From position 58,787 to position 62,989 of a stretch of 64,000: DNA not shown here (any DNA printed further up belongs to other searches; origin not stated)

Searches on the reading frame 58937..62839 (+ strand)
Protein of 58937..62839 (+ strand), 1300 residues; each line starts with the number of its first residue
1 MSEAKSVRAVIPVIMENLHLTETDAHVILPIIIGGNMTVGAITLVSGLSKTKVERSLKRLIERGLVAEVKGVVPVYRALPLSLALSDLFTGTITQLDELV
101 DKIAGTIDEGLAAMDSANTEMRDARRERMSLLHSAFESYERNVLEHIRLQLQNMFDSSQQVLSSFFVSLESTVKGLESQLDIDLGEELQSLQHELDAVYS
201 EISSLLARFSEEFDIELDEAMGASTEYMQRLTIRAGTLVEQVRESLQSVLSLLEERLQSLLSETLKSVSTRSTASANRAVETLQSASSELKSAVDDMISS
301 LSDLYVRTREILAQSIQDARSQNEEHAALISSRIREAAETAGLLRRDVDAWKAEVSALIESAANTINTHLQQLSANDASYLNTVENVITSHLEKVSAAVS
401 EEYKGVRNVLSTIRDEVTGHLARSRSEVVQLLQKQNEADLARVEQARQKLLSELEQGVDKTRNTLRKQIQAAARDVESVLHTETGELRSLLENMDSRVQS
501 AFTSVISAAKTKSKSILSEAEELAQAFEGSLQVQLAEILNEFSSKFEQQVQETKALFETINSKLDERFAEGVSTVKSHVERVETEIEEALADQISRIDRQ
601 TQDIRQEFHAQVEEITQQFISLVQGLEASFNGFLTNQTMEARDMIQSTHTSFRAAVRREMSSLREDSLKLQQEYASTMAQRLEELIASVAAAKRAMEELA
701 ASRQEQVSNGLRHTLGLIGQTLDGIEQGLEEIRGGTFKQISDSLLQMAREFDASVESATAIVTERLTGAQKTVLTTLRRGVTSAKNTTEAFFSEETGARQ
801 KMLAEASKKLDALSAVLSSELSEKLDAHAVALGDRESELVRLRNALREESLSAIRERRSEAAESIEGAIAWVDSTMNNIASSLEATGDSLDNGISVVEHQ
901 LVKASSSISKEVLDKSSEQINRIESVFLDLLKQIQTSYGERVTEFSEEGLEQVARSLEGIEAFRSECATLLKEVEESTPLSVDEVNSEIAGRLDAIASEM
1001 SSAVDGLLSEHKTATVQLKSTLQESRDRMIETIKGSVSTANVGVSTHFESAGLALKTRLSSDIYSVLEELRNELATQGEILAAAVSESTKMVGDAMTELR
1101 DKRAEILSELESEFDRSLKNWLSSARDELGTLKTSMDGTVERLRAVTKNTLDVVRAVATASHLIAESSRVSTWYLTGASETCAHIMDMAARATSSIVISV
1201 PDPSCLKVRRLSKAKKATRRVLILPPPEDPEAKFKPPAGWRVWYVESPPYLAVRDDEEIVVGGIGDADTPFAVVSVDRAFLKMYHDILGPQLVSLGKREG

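Call 45: search_protein_families(library=pfam, proteins=[window:58937-62839:+], max_evalue=0.00001)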
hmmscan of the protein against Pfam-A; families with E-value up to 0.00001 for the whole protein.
window:58937-62839:+ (1300 aa): 4 families
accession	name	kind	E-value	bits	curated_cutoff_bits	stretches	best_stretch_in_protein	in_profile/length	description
PF01442.23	Apolipoprotein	-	4.3e-26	92.2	90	1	439-623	5-189/190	Apolipoprotein A1/A4/E domain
PF04513.17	Baculo_PEP_C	-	7.4e-10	39.5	38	0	849-934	20-101/140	Baculovirus polyhedron envelope protein, PEP, C terminus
PF01978.25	TrmB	-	4.9e-09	36.4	25.6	1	16-81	2-67/68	Sugar-specific transcriptional regulator TrmB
PF07464.16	ApoLp-III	-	1.4e-07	32.2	36.3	0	1061-1154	36-132/146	Apolipophorin-III precursor (apoLp-III)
